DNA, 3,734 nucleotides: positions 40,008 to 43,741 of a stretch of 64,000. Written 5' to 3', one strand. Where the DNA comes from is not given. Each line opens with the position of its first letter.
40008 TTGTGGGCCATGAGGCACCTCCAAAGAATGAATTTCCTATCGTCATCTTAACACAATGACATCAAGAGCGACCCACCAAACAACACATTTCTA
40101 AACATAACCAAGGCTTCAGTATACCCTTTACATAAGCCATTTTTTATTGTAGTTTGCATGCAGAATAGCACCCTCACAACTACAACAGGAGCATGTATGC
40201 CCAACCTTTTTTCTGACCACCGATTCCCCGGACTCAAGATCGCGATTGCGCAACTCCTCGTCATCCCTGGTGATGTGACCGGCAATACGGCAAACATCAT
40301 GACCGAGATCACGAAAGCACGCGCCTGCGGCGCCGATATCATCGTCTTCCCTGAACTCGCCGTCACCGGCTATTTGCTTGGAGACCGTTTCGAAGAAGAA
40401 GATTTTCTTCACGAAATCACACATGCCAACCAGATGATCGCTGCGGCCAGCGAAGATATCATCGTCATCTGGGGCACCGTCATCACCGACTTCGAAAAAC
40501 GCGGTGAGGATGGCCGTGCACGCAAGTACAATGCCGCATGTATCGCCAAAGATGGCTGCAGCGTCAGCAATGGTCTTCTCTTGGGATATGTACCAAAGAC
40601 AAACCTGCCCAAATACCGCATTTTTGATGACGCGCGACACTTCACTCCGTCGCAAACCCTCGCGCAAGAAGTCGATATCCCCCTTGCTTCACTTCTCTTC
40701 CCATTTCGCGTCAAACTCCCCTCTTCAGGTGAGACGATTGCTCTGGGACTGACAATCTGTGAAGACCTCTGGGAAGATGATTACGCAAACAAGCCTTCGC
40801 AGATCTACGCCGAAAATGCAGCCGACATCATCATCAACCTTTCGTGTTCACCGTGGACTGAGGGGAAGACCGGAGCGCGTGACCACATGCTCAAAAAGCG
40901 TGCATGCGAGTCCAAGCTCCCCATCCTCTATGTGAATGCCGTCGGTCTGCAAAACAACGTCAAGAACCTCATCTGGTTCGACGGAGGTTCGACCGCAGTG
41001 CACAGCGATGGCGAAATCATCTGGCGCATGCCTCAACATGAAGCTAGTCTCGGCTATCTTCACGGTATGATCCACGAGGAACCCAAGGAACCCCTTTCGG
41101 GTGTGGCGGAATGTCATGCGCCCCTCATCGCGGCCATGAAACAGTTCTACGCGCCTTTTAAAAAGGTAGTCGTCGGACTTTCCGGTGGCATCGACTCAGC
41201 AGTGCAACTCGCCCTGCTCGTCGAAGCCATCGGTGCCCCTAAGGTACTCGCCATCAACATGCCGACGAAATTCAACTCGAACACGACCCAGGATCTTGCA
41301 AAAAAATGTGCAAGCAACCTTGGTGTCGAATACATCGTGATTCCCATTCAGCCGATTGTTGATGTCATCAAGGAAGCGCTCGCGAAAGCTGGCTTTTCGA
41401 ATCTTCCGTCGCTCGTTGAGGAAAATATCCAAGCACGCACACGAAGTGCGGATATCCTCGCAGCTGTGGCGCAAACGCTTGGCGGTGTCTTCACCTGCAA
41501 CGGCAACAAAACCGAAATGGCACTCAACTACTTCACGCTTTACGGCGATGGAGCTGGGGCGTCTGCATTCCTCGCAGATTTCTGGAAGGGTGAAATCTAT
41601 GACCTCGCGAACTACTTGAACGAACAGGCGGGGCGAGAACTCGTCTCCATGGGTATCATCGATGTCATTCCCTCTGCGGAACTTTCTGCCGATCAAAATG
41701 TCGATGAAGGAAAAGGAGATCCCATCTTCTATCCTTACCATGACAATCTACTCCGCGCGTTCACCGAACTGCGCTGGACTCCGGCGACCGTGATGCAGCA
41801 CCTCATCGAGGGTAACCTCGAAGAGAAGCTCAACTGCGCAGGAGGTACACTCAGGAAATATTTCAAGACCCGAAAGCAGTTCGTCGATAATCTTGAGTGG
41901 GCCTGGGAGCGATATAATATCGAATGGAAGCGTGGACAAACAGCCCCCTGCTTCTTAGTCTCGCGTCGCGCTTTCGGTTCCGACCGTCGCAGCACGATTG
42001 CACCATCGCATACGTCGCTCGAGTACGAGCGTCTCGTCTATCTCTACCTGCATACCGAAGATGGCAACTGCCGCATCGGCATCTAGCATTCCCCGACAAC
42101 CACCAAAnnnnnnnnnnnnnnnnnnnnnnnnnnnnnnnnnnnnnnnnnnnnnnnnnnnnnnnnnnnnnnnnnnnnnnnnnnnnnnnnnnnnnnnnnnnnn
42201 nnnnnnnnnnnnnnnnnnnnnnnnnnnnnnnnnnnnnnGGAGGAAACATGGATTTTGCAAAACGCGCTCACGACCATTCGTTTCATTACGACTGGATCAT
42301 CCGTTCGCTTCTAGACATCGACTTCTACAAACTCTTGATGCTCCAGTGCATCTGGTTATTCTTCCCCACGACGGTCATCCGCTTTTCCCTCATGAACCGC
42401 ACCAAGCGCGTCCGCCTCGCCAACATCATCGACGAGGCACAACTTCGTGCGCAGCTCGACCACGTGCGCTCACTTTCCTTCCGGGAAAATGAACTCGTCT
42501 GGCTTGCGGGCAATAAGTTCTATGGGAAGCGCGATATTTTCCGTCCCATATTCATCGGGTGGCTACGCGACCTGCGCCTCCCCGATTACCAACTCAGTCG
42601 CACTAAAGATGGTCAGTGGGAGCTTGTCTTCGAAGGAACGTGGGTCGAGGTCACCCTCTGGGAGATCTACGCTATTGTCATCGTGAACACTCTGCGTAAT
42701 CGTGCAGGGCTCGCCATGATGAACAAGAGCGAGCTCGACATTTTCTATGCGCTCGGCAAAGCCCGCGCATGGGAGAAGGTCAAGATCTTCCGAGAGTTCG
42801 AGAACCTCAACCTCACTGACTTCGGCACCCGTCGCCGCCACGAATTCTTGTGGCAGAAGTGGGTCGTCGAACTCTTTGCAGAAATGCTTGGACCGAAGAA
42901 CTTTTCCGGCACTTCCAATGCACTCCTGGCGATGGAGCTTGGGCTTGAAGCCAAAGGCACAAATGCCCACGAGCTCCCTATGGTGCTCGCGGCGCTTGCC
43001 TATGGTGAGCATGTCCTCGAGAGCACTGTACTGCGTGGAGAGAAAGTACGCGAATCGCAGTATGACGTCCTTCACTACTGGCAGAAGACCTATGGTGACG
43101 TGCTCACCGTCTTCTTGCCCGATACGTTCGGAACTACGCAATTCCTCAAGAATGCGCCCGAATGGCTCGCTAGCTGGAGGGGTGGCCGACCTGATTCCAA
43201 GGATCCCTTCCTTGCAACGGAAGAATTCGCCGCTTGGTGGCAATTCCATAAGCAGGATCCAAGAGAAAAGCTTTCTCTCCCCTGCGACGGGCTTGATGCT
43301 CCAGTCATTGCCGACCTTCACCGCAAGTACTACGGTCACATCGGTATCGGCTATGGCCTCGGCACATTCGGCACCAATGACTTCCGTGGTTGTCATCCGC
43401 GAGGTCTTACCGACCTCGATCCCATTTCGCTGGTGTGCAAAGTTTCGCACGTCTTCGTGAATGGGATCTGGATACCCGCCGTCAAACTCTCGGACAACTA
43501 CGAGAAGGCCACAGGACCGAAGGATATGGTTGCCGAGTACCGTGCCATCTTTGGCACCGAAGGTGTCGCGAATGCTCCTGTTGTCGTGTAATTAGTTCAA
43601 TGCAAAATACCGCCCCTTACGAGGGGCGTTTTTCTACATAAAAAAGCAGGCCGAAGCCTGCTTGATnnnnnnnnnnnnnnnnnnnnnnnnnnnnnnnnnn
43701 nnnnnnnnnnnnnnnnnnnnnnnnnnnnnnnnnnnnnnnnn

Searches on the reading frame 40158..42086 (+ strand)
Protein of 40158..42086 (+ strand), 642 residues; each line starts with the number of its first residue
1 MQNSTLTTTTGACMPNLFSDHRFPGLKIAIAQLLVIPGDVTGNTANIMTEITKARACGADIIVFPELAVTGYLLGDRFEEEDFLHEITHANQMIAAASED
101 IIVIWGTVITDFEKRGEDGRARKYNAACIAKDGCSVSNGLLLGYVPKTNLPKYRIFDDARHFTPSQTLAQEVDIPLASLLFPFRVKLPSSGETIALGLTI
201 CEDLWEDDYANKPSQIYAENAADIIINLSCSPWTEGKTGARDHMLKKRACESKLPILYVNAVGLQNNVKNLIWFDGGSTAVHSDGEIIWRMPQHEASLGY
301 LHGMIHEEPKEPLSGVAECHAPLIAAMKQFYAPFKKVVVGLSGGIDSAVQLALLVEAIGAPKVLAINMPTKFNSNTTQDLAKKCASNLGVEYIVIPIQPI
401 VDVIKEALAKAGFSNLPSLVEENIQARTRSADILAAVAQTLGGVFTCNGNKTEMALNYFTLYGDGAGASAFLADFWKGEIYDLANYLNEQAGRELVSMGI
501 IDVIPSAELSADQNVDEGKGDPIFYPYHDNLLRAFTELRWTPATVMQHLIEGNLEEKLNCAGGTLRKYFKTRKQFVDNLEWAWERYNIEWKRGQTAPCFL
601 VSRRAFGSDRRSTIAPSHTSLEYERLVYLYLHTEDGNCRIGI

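Call 85: search_protein_families(library=pfam, proteins=[window:40158-42086:+], max_evalue=0.0001)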
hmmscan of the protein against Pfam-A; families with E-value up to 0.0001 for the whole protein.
window:40158-42086:+ (642 aa): 4 families
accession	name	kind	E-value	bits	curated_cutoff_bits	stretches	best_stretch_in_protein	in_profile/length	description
PF02540.23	NAD_synthase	-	3.4e-39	134.9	21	1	332-546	16-215/242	NAD synthase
PF00795.27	CN_hydrolase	-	3e-17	63.3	23.2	1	27-297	1-240/256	Carbon-nitrogen hydrolase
PF03054.22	tRNA_Me_trans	-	4.8e-05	23.6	20.6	1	335-389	1-52/202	tRNA methyl transferase HUP domain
PF06508.19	QueC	-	5.1e-05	23.3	22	1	336-412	1-75/210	Queuosine biosynthesis protein QueC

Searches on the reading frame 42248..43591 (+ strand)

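Call 85: search_protein_families(library=pfam, proteins=[window:42248-43591:+], max_evalue=0.0001)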
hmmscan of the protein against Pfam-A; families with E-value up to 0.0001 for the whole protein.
window:42248-43591:+ (447 aa): 2 families
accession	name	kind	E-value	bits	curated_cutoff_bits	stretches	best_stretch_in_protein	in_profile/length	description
PF04095.22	NAPRTase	-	2.2e-26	93.5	20.8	1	188-436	2-236/239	Nicotinate phosphoribosyltransferase (NAPRTase) family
PF17767.7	NAPRTase_N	-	2.5e-20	73.5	32.6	1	22-147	1-125/125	Nicotinate phosphoribosyltransferase (NAPRTase) N-terminal domain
